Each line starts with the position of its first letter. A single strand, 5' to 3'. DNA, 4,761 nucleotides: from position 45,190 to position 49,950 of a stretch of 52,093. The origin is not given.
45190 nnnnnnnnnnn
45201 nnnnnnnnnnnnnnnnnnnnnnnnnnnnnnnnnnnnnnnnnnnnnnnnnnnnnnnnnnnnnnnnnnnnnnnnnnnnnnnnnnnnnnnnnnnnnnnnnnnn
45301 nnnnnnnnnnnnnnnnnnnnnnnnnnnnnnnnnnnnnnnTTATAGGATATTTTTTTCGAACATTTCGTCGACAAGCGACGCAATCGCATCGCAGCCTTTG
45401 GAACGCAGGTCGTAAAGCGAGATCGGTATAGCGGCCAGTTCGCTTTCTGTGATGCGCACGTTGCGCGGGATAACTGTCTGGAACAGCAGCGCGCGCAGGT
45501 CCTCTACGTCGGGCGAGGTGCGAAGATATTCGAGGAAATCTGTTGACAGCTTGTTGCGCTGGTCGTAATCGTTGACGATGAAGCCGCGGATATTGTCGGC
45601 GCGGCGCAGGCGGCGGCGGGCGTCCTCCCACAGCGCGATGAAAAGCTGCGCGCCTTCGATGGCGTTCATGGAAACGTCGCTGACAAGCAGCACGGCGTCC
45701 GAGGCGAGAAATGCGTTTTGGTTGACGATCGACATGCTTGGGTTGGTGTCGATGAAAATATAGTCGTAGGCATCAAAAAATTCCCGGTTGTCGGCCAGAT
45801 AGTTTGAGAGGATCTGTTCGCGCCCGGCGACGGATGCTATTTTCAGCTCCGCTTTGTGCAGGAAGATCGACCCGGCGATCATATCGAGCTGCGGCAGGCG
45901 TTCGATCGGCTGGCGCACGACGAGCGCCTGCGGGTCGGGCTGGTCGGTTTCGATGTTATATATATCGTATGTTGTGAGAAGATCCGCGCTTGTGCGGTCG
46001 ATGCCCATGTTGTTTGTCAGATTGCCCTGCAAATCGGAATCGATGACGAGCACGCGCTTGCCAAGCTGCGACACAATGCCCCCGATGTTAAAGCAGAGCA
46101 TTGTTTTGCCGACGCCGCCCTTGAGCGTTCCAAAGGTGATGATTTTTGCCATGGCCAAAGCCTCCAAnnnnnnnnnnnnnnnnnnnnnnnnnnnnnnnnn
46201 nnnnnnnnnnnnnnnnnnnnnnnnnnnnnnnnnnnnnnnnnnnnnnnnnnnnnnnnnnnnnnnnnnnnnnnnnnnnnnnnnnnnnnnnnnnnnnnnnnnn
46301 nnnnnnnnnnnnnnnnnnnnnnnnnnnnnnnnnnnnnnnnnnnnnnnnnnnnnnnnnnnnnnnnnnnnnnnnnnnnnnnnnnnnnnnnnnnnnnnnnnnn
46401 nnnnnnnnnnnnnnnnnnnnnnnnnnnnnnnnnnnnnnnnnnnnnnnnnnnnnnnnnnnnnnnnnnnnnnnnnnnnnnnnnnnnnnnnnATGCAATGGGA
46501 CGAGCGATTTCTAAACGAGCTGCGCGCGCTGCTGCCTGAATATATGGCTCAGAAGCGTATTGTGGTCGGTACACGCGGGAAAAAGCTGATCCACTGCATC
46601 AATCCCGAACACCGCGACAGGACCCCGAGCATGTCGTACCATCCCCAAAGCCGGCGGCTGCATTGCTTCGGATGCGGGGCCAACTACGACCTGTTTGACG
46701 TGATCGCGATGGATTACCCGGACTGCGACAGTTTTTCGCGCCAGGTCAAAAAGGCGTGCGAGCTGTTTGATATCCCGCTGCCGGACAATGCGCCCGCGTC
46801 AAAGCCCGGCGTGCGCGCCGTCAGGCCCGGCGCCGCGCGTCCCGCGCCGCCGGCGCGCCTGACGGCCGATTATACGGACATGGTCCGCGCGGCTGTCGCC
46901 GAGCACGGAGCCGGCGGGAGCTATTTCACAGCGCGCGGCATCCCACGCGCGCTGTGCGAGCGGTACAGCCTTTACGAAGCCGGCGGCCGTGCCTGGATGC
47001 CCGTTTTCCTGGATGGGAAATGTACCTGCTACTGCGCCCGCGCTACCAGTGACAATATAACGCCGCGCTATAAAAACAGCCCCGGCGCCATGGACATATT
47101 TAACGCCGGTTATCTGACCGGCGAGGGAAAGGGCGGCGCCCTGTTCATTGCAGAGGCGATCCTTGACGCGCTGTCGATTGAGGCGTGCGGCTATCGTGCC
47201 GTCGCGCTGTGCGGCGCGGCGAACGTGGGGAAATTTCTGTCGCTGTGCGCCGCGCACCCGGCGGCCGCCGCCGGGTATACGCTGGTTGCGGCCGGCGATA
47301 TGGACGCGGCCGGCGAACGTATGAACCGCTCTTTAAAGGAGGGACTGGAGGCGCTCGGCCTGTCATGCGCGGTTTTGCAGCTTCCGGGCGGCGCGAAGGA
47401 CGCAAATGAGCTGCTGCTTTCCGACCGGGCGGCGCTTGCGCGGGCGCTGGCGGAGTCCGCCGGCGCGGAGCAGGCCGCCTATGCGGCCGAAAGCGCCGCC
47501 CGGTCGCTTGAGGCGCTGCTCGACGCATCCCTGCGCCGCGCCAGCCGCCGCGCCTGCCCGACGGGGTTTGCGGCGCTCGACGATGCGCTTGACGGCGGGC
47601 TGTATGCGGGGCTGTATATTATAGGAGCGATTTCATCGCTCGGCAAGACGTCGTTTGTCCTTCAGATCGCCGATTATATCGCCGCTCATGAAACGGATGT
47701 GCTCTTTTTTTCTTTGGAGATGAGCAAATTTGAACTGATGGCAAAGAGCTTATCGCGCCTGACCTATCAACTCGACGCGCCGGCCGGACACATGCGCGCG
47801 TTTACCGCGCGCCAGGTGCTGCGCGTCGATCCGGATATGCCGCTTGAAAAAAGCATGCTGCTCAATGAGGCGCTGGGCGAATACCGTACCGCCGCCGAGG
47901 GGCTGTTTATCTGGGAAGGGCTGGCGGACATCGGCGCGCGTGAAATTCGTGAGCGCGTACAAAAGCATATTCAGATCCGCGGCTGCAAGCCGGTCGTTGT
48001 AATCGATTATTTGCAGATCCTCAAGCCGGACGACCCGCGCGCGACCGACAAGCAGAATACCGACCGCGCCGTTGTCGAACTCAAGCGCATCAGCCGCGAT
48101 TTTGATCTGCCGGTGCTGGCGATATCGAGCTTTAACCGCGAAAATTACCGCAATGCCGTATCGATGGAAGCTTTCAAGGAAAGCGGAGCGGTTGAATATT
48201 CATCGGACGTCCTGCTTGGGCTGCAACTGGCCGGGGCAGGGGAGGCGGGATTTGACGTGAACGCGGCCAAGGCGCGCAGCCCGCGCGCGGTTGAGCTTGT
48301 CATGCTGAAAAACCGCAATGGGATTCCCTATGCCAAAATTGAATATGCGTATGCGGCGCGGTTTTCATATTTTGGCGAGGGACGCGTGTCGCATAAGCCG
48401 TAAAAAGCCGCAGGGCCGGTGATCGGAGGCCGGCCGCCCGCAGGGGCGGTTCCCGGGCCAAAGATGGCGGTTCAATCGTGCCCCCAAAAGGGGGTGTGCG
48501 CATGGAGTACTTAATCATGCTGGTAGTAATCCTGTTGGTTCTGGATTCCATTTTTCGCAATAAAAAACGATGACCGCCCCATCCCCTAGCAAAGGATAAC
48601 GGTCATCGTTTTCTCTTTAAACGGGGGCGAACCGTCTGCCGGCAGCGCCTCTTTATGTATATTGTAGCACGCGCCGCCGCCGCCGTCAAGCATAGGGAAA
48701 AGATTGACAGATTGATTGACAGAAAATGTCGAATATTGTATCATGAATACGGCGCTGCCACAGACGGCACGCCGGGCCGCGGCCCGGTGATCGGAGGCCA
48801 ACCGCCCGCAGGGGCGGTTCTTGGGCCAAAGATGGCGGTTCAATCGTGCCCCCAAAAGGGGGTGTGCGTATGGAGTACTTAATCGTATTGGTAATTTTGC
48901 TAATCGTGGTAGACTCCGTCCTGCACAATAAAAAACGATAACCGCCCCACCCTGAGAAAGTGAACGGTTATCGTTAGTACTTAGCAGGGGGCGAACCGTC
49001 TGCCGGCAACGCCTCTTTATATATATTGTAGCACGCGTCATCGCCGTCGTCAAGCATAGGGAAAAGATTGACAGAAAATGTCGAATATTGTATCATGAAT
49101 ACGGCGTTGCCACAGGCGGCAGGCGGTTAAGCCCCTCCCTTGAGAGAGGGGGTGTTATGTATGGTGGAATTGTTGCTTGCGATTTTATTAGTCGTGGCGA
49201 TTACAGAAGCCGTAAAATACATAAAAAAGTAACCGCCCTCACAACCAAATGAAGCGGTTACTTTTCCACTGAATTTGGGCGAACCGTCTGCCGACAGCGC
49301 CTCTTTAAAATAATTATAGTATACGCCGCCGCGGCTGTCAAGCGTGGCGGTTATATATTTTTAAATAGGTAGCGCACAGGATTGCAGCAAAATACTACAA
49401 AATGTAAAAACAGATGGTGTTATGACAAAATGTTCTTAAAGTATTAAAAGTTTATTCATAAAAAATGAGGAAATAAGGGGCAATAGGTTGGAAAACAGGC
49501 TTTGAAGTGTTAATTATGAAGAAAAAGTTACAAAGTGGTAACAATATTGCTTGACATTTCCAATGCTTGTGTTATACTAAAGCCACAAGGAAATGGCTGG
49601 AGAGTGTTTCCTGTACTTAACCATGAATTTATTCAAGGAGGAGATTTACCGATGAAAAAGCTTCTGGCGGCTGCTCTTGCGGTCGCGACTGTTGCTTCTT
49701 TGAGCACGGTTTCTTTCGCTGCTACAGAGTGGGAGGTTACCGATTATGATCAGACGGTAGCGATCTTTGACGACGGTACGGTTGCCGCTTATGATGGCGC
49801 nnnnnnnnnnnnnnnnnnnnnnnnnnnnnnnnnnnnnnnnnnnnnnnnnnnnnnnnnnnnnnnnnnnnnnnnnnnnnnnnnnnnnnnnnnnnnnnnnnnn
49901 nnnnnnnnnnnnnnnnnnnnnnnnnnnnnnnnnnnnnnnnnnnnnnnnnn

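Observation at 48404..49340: Tandem array of three type-I toxin-antitoxin-like modules (23-aa hydrophobic peptide plus convergent antisense RNA)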

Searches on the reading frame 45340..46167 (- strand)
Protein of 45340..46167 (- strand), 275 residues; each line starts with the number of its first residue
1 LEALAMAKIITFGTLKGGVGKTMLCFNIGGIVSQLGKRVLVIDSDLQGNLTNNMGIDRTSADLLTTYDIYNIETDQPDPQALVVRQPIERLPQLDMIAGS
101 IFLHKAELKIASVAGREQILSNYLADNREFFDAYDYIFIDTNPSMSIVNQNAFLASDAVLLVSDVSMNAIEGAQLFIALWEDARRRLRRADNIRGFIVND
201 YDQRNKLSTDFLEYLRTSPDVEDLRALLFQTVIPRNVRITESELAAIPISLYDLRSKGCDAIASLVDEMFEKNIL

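Call 9: search_protein_families(library=pfam, proteins=[window:45340-46167:-], max_evalue=0.01)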
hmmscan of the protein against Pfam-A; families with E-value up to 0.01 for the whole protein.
window:45340-46167:- (275 aa): 8 families
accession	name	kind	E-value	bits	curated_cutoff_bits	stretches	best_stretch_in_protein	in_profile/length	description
PF13614.12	AAA_31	-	2.8e-36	125.5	27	1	8-187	2-171/177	AAA domain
PF01656.29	CbiA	-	4.4e-18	65.9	25.4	1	12-245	3-121/125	CobQ/CobB/MinD/ParA nucleotide binding domain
PF06564.18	CBP_BcsQ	-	7.6e-08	32.6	21.3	1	8-266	2-230/234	Cellulose biosynthesis protein BcsQ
PF10609.15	ParA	-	5.3e-06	26.5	27.1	1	8-146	4-124/246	NUBPL iron-transfer P-loop NTPase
PF02374.21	ArsA_ATPase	-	1.2e-05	25.2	24.3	1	8-143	2-134/305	Anion-transporting ATPase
PF07015.17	VirC1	-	0.001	18.9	24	0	8-50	2-44/231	VirC1 protein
PF00142.24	Fer4_NifH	-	0.0028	17.6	25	0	12-51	6-43/271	4Fe-4S iron sulfur cluster binding proteins, NifH/frxC family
PF09140.17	MipZ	-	0.0094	15.7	20.7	0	9-47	2-40/262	ATPase MipZ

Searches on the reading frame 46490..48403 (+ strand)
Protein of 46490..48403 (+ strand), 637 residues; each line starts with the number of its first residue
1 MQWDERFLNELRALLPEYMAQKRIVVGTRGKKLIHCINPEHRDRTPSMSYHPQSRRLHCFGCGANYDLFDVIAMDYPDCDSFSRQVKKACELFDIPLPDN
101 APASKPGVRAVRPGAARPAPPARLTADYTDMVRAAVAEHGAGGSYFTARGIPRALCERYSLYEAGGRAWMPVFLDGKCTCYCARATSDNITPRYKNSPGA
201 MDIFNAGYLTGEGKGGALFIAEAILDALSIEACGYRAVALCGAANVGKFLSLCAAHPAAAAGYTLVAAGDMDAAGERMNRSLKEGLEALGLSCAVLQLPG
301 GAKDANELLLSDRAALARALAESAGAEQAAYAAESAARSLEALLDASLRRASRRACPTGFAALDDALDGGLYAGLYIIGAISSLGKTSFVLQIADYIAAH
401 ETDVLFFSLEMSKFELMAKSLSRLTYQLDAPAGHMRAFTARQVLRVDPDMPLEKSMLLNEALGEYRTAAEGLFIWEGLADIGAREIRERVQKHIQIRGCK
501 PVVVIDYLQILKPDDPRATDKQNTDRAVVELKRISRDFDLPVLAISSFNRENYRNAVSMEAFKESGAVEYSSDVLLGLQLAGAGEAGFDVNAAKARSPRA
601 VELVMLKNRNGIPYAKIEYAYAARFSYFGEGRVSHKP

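Call 9: search_protein_families(library=pfam, proteins=[window:46490-48403:+], max_evalue=0.01)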
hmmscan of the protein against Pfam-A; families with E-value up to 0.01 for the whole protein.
window:46490-48403:+ (637 aa): 4 families
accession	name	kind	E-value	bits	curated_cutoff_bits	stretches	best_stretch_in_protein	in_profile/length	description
PF03796.21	DnaB_C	-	2.3e-29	103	27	1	357-628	3-253/255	DnaB-like helicase C terminal domain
PF13155.12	Toprim_2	-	9.7e-11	42.3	22.1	1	219-309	1-88/88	Toprim-like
PF01807.25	Zn_ribbon_DnaG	-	3.3e-07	30.5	24.9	1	22-99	21-95/98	CHC2 zinc finger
PF13362.12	Toprim_3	-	1.9e-05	25.4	27.2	1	218-311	2-91/95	Toprim domain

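Call 55: search_dna_similar(query=window:46490-48400:+, collection=plasmids, mode=protein, max_rows=12)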
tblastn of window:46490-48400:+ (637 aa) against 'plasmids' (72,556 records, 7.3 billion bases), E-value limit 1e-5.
Records with a match: 827; places in all: 863; records where one place covers at least 80% of the query: 10.
Best place of each record, by identity: <60% 827.
By first word of the organism name: Escherichia 396; Streptomyces 62; Pseudomonas 54; Salmonella 35; Providencia 27; Bacillus 18; Vibrio 16; Lactobacillus 14; Klebsiella 13; Citrobacter 13; and 83 more.
By predicted mobility (MOB-suite, as given by PLSDB): non-mobilizable 696; conjugative 93; mobilizable 38.
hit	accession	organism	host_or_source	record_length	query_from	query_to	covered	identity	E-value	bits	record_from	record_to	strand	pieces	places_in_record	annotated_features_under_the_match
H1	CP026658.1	Deltaproteobacteria bacterium Smac51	cockroach,pure culture,hindgut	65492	15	637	98%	41.1%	5e-103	351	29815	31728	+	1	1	DNA primase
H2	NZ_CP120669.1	Limosilactobacillus fermentum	whole organism,Stinky tofu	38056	4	628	98%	35.6%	5e-88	307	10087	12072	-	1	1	DnaB-like helicase C-terminal domain-containing protein | CHC2 zinc finger domain-containing protein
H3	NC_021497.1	Limosilactobacillus reuteri I5007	pigs,healthy weaning piglets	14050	8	628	97%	34.2%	6e-84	295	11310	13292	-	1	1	DnaB-like helicase C-terminal domain-containing protein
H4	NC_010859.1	Streptococcus thermophilus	-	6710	167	631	73%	43.9%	4e-84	295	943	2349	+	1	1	DnaB-like helicase C-terminal domain-containing protein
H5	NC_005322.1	Streptococcus thermophilus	-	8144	167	630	73%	43.9%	3e-86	302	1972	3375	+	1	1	DnaB-like helicase C-terminal domain-containing protein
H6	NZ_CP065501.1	Streptococcus thermophilus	whole organism,Dairy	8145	167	630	73%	43.9%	3e-86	302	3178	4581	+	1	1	DnaB-like helicase C-terminal domain-containing protein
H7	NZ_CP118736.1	Streptococcus sp. 29887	Sus scrofa domesticus,bacterial culture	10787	167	630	73%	42.7%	3e-82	290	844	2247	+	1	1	DnaB-like helicase C-terminal domain-containing protein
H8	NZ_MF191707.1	Lactobacillus delbrueckii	natural yogurt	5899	7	628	98%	30.7%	6e-51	197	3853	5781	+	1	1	none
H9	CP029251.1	Lactobacillus delbrueckii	metagenomic assembly,Natural whey ...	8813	15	628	96%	30.8%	2e-49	193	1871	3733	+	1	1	DNA primase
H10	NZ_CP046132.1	Lactobacillus delbrueckii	metagenomic assembly,cheese starter ...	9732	15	628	96%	30.5%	2e-48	190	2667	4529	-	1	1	DnaB-like helicase C-terminal domain-containing protein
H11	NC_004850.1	Lactobacillus delbrueckii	-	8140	15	628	94%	31.2%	3e-43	202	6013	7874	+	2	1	DnaB-like helicase C-terminal domain-containing protein | hypothetical protein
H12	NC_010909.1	Lactobacillus delbrueckii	-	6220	7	628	90%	32.7%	2e-35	229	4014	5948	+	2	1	DnaB-like helicase C-terminal domain-containing protein | hypothetical protein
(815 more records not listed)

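Call 56: search_dna_similar(query=window:46490-48400:+, collection=phages, mode=protein, max_rows=12)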
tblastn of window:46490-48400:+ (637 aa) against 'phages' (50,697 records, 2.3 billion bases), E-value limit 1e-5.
Records with a match: 688; places in all: 688; records where one place covers at least 80% of the query: 1.
Best place of each record, by identity: <60% 688.
By first word of the organism name: Vibrio 289; Mycobacterium 70; Paenibacillus 66; Bacillus 49; Acinetobacter 38; Streptococcus 30; Bacteriophage 25; Pseudomonas 22; Escherichia 15; Geobacillus 7; and 32 more.
By host as written in the record: - 321; Mycobacterium smegmatis mc2 155 42; Paenibacillus larvae 37; Acinetobacter baumannii 17; Paenibacillus larvae ATCC 9545 16; Mycobacterium smegmatis mc#155 15; Pseudomonas aeruginosa 13; Escherichia coli 9; and 128 more.
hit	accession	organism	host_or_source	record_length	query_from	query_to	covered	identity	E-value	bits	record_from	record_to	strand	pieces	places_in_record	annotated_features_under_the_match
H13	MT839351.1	Bacteriophage sp.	human fecal samples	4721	11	637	98%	36.5%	7e-84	293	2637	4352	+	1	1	record has no annotation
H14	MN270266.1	Streptococcus phage phi-SsuFJZZ32_rum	Streptococcus suis FJZZ32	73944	356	630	43%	55.9%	8e-80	282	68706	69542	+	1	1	DNA primase-like protein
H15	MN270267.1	Streptococcus phage phi-SsuFJZZ39_rum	Streptococcus suis FJZZ39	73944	356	630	43%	55.9%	8e-80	282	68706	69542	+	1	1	DNA primase-like protein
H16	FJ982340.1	Burkholderia phage KS9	Burkholderia pyrrocinia strain LMG 21824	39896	356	630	43%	30.0%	4e-12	76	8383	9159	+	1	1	helicase gp45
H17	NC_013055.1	Burkholderia phage KS9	Burkholderia pyrrocinia strain LMG 21824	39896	356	630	43%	30.0%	4e-12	76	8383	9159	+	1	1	DnaB-like replicative helicase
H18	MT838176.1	Bacteriophage sp.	human fecal samples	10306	356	629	43%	29.8%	2e-15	86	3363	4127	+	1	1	record has no annotation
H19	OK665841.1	Burkholderia phage BgVeeders33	Burkholderia gladioli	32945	356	628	43%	29.2%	3e-10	70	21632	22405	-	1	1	replicative DNA helicase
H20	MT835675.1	Bacteriophage sp.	human fecal samples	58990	356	628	43%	29.0%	3e-11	73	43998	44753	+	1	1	record has no annotation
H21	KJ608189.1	Leuconostoc phage LLC-1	Lactococcus lactis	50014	356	630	43%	28.7%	3e-11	73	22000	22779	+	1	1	replicative DNA helicase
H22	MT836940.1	Bacteriophage sp.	human fecal samples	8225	358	630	43%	28.3%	9e-11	71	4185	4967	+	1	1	record has no annotation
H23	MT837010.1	Bacteriophage sp.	human fecal samples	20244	358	635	44%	27.6%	2e-12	77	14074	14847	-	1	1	record has no annotation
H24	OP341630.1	Geobacillus phage vB_GthS_PT9.1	Geobacillus thermodenitrificans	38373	356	611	40%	29.4%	5e-11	72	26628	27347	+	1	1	replicative DNA helicase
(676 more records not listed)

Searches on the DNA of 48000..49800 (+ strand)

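Call 3: search_rna_families(source=window, start=48000, end=49800, threshold=evalue, max_evalue=10, show_alignments=3)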
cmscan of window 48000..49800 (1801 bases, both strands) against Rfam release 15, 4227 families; matches with E-value up to 10: 5.
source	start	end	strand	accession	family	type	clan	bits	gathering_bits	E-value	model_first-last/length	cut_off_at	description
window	49219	49265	-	RF02847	Ref64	Gene; sRNA;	-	23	44.3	0.19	1-69/69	no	Enterococcus sRNA 64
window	49481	49577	+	RF02439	SpF56_sRNA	Gene; sRNA;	-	21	80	2.9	1-99/99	no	Streptococcus sRNA SpF56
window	49121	49239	+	RF01412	BsrG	Gene; sRNA;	-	19.7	55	0.051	23-156/259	no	BsrG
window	48448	48495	+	RF02793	asR3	Gene; antisense;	-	17.1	46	6.9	1-57/57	no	Pyrobaculum asRNA3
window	48432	48462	+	RF02802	PyrR204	Gene; snRNA; snoRNA; HACA-box;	-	15.5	71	7.9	1-57/57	no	Pyrobaculum sRNA 204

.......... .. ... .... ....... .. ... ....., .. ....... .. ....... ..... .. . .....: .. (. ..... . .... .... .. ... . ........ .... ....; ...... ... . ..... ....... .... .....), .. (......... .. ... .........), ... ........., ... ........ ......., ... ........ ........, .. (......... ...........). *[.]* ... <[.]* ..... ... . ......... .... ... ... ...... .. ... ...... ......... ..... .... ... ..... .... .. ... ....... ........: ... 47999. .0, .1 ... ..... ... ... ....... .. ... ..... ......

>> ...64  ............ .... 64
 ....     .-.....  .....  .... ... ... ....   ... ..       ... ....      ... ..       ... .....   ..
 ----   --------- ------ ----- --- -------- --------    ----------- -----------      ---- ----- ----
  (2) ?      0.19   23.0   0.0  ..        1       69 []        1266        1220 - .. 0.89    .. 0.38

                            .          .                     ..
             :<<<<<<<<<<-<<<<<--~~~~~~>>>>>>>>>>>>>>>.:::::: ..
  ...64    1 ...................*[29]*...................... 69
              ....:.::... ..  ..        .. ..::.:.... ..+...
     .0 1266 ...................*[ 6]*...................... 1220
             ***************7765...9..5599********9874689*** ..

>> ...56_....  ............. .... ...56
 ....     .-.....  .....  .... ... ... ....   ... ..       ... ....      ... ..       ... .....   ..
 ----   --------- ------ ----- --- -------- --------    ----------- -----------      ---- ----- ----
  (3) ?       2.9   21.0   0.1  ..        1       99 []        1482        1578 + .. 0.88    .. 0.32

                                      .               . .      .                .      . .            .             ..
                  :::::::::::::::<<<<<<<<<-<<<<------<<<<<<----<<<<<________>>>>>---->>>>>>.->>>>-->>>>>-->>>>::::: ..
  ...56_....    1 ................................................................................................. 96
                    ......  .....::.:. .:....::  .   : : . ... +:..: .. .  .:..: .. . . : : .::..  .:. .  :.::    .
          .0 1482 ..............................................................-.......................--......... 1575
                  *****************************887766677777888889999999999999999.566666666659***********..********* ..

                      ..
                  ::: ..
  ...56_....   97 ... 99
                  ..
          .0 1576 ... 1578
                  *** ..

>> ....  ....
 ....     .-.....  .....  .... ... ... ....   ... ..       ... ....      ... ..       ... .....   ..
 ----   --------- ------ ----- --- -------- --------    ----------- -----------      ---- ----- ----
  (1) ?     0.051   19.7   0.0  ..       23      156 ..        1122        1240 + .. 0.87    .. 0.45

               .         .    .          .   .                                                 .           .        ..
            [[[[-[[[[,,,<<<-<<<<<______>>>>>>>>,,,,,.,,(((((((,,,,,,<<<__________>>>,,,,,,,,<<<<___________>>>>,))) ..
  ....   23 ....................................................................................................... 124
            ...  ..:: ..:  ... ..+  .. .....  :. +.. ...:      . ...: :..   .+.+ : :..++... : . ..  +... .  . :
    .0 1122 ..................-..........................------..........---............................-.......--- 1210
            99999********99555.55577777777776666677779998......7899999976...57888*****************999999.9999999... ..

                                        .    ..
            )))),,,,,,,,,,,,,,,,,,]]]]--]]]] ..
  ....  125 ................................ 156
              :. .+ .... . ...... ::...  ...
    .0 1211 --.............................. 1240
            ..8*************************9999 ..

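Call 11: search_dna_similar(query=window:48404-49345:+, collection=plasmids, mode=distant, max_evalue=0.01)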
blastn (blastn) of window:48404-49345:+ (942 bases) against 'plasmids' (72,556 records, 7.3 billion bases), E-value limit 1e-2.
No match.

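Call 12: search_dna_similar(query=window:48404-49345:+, collection=phages, mode=distant, max_evalue=0.01)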
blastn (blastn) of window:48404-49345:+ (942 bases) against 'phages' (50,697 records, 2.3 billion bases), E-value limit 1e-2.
No match.
